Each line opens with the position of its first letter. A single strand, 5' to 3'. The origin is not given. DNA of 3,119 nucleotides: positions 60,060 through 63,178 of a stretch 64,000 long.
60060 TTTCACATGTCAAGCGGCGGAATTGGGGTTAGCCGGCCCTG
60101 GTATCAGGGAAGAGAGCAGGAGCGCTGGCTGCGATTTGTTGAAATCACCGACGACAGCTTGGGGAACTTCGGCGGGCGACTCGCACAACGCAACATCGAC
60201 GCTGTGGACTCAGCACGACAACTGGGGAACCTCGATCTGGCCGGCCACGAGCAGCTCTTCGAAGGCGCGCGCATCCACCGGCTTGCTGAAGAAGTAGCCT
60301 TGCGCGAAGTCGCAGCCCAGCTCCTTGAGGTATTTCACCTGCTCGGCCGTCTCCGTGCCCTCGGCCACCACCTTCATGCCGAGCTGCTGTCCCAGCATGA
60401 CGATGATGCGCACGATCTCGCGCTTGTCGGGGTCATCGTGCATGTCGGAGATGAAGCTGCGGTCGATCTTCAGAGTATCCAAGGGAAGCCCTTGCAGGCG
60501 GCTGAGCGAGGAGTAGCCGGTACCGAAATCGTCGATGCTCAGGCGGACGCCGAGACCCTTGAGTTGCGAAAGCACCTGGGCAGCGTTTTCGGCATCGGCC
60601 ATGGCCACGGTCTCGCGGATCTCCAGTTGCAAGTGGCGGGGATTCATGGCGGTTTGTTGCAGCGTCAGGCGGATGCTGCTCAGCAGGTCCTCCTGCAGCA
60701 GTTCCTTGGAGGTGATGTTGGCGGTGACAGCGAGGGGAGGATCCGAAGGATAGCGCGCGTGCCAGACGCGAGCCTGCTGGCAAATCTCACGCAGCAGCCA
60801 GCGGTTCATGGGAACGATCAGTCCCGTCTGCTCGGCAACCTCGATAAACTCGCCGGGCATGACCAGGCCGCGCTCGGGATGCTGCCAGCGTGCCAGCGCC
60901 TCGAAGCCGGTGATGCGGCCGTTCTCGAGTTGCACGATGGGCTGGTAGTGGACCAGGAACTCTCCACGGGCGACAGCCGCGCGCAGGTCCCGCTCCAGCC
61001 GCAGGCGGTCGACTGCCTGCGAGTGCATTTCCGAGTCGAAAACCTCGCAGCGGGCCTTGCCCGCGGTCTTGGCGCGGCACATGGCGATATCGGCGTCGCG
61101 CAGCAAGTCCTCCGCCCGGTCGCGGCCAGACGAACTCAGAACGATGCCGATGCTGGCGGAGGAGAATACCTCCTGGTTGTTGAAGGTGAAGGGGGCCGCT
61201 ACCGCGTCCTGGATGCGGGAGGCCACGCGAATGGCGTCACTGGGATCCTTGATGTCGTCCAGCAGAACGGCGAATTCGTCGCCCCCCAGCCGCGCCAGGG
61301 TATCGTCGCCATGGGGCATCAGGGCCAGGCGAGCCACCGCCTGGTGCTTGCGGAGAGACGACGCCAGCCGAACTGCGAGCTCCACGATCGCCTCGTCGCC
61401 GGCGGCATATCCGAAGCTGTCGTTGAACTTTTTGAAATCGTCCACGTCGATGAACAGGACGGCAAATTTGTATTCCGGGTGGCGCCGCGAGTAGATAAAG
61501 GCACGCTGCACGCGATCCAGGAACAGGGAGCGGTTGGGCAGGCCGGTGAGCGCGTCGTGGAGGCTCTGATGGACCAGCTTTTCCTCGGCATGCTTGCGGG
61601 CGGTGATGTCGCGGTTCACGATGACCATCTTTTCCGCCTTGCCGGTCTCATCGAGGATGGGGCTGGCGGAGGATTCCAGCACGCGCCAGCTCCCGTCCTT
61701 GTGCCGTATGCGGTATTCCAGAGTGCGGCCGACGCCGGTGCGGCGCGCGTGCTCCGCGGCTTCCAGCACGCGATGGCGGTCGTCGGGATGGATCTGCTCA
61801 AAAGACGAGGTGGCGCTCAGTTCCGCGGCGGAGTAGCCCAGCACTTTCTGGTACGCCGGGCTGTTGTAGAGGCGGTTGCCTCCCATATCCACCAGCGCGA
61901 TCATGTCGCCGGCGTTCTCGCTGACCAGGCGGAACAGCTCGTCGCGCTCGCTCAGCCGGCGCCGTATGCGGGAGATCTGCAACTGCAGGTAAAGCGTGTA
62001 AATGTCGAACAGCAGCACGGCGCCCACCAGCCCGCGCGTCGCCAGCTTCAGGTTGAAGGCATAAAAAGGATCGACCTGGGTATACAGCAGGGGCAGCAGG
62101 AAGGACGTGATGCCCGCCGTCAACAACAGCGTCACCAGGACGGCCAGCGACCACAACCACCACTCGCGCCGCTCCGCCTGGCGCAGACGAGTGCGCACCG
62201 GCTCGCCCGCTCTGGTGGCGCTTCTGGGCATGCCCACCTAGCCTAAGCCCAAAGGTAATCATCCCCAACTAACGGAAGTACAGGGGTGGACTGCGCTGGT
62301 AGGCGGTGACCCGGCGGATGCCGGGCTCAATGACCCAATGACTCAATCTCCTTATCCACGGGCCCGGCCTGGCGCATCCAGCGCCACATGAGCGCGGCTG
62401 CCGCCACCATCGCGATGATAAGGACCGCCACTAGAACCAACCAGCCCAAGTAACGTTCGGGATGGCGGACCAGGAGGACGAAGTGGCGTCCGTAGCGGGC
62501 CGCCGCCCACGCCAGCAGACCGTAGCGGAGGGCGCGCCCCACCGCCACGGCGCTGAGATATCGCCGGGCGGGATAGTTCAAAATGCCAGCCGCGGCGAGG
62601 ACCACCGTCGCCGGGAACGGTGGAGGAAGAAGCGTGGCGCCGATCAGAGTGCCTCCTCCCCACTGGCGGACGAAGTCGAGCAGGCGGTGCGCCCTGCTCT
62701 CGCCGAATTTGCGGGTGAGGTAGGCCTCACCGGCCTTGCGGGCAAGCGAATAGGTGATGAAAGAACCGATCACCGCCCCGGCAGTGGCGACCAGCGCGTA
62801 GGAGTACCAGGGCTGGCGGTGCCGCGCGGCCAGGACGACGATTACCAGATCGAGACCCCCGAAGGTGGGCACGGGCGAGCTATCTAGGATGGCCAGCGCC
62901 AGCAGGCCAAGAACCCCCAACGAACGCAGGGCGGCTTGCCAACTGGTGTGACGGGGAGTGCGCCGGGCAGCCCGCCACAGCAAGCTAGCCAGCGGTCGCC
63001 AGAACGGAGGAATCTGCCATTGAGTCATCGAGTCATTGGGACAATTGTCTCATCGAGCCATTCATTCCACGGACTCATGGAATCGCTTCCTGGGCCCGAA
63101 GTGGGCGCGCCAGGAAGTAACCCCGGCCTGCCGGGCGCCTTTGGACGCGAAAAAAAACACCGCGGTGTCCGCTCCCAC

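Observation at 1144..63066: Locus-specific 7-8 nt tandem arrays anchored at gene boundaries across the whole window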

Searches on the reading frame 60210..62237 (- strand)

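Call 44: search_protein_families(library=pfam, proteins=[window:60210-62237:-], max_evalue=0.00001)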
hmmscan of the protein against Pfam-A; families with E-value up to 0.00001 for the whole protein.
window:60210-62237:- (675 aa): 6 families
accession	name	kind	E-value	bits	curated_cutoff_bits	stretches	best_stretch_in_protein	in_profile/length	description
PF00563.25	EAL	-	9.1e-78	261.3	31.3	1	416-653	2-236/236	EAL domain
PF00990.26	GGDEF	-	2.2e-40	138.5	23.8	1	226-395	2-160/161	Diguanylate cyclase, GGDEF domain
PF08447.18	PAS_3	-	6.8e-21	74.8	25.6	1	123-207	2-88/89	PAS fold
PF08448.16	PAS_4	-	4.1e-13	50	23.1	1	107-215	2-109/110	PAS fold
PF00989.32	PAS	-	2e-11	44.3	22.6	1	101-210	2-112/113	PAS fold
PF13426.13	PAS_9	-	8.3e-08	32.9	27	1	111-213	2-103/103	PAS domain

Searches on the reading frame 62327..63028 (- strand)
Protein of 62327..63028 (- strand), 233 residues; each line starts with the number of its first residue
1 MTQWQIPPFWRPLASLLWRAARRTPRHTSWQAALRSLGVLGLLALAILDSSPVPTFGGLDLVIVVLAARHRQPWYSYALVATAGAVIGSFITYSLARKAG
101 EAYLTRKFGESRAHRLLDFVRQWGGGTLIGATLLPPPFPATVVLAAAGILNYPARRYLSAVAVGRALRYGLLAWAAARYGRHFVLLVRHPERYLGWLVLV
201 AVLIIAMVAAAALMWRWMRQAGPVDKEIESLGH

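Call 44: search_protein_families(library=pfam, proteins=[window:62327-63028:-], max_evalue=0.00001)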
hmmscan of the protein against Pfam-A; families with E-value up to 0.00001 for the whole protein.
window:62327-63028:- (233 aa): 1 family
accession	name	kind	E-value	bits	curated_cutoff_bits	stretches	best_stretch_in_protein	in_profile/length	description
PF09335.16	VTT_dom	-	1.1e-12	48.9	33.9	1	72-173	15-118/123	VTT domain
